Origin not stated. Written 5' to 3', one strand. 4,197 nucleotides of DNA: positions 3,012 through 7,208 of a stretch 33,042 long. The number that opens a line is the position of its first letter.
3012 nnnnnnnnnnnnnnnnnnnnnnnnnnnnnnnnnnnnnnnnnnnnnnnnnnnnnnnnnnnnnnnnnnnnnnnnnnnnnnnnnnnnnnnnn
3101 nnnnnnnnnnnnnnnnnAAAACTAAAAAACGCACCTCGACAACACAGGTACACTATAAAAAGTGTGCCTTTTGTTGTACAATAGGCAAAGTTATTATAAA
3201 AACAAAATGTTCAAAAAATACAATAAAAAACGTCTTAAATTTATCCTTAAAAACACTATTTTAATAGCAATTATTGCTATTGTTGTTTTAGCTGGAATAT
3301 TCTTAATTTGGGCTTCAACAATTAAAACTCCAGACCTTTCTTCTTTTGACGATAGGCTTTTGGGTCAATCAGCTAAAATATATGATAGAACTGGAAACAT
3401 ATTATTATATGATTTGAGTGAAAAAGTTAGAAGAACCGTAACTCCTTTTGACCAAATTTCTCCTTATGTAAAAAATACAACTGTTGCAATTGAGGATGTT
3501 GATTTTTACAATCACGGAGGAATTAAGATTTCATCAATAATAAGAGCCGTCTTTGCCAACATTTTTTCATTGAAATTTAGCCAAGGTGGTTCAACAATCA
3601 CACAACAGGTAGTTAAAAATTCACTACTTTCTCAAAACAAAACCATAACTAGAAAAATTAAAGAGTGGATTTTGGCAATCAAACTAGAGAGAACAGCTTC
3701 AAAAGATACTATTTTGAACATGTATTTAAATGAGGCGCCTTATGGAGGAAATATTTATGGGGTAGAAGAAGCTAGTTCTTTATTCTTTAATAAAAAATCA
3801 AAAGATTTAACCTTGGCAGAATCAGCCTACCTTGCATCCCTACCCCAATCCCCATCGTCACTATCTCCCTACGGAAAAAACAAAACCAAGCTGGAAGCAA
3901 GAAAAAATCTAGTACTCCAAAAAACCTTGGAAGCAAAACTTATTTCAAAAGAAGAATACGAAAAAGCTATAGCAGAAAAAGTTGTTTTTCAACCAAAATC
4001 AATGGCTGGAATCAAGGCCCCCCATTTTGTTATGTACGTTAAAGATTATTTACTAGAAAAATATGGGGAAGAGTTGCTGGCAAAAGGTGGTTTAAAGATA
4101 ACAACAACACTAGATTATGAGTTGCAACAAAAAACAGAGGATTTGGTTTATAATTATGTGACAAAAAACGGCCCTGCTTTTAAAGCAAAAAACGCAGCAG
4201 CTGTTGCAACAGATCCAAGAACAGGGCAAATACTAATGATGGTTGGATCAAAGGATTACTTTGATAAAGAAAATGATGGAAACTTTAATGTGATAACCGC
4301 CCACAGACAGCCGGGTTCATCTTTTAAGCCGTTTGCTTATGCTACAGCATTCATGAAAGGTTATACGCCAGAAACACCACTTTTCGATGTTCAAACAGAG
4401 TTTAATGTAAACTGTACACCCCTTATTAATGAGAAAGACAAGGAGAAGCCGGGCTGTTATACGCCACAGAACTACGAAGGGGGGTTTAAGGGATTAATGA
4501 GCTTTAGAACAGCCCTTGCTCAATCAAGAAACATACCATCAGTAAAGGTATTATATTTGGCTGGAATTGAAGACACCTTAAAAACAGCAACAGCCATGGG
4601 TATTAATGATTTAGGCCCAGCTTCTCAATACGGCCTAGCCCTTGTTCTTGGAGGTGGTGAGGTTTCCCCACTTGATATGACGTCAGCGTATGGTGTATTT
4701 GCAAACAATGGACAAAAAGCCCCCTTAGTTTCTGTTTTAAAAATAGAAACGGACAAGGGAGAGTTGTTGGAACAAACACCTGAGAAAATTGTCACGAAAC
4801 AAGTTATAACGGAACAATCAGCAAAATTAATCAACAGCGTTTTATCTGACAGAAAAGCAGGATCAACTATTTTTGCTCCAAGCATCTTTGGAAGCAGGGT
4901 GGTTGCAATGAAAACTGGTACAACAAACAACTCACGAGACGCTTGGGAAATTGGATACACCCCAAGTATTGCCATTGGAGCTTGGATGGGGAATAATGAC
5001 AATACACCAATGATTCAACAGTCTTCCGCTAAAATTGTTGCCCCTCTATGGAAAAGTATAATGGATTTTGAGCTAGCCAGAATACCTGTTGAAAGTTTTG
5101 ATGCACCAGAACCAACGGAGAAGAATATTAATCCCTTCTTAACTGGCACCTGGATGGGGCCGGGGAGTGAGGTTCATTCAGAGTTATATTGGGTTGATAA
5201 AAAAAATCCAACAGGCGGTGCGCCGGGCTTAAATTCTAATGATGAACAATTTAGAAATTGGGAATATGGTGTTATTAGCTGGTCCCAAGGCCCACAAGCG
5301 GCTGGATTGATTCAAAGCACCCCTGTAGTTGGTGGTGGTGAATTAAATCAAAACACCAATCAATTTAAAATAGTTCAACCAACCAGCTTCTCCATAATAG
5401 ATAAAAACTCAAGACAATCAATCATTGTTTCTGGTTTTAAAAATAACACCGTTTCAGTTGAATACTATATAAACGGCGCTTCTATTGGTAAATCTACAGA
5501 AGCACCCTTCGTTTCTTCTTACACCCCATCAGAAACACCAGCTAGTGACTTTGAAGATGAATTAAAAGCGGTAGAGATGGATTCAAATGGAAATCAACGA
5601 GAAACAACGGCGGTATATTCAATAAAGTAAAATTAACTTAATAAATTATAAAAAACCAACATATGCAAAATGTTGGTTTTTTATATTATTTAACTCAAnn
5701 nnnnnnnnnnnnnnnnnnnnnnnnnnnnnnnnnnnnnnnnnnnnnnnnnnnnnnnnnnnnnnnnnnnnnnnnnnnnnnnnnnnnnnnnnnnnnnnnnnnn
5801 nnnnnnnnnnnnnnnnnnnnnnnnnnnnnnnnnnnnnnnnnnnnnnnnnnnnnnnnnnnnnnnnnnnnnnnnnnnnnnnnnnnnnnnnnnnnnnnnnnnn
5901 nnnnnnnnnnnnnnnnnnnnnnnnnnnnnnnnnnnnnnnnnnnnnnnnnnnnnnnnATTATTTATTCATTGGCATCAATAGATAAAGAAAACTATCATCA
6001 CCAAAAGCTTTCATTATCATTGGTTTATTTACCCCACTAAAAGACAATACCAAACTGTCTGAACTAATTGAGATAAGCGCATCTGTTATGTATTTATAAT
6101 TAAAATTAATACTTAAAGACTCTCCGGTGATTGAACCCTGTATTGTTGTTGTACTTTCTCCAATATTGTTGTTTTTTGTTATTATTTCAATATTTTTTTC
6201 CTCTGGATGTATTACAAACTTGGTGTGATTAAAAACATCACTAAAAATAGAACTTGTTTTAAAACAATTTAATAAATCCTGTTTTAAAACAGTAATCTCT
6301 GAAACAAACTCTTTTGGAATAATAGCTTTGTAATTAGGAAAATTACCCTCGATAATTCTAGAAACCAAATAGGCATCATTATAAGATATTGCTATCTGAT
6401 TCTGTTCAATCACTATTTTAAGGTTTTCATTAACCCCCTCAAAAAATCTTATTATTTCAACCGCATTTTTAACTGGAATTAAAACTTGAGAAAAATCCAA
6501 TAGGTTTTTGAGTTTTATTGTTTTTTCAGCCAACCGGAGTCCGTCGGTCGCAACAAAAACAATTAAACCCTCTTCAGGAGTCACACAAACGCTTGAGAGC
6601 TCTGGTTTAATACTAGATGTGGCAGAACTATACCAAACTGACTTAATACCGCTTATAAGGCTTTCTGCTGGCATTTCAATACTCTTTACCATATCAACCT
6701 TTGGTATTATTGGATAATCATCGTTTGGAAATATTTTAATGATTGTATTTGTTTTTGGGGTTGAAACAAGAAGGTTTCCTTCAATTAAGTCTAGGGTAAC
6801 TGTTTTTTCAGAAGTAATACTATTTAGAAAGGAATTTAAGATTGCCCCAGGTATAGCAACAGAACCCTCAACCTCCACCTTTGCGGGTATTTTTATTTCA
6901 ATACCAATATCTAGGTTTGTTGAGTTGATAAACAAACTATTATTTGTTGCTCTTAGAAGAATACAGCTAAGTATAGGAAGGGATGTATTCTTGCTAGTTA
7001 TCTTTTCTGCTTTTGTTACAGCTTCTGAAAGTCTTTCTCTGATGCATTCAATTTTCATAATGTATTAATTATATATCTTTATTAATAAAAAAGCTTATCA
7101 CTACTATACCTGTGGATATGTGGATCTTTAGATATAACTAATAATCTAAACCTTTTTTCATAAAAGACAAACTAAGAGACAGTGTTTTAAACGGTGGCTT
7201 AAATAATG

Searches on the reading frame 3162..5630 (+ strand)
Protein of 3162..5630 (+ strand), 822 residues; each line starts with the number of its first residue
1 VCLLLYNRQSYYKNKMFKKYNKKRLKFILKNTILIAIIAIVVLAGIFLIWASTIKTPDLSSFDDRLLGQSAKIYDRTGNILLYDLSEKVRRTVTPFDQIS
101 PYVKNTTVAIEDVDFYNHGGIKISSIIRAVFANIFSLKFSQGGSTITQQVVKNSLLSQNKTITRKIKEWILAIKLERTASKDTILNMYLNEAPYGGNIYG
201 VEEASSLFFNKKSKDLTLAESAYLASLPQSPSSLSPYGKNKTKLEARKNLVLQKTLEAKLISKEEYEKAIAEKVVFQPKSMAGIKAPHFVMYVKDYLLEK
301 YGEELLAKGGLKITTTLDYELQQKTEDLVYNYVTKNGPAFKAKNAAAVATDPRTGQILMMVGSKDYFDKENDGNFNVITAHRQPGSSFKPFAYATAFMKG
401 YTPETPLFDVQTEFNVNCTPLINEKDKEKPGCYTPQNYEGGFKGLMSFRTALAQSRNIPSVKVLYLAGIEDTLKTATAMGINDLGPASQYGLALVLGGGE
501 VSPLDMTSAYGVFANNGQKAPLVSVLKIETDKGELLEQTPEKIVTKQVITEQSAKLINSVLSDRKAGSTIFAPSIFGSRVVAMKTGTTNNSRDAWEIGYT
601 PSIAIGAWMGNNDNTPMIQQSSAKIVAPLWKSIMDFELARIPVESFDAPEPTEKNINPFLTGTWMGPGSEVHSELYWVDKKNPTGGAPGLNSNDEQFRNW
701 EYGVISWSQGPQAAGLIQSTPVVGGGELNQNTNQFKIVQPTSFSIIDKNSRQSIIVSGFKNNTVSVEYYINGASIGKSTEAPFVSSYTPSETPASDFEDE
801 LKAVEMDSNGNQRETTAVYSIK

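Call 27: search_protein_families(library=pfam, proteins=[window:3162-5630:+], max_evalue=0.001)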
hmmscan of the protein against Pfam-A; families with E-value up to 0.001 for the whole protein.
window:3162-5630:+ (822 aa): 2 families
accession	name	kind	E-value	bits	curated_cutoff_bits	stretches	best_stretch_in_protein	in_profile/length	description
PF00912.28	Transgly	-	3.7e-60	202.8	27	1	84-254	7-176/178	Transglycosylase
PF00905.27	Transpeptidase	-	2.2e-21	76.8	22.1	1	346-634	2-298/299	Penicillin binding protein transpeptidase domain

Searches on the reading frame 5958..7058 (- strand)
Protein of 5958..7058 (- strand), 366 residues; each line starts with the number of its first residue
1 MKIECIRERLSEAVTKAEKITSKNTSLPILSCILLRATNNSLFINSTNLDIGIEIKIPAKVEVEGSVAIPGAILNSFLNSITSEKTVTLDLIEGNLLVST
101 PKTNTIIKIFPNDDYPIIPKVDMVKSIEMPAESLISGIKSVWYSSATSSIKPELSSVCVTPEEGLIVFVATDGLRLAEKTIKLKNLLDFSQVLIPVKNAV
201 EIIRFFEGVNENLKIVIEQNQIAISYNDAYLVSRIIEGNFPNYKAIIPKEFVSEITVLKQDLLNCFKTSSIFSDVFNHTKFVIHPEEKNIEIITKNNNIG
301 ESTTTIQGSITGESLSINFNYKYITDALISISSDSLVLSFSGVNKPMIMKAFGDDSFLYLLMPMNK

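Call 27: search_protein_families(library=pfam, proteins=[window:5958-7058:-], max_evalue=0.001)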
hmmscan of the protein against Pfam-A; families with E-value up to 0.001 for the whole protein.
window:5958-7058:- (366 aa): 3 families
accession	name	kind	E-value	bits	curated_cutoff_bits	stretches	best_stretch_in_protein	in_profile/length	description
PF02767.21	DNA_pol3_beta_2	-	9.9e-23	81.1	27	1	129-242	2-116/116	DNA polymerase III beta subunit, central domain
PF00712.24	DNA_pol3_beta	-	1.4e-19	70.8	24.4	1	1-119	1-120/120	DNA polymerase III beta subunit, N-terminal domain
PF02768.20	DNA_pol3_beta_3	-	4e-18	65.8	27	1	245-364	2-120/121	DNA polymerase III beta subunit, C-terminal domain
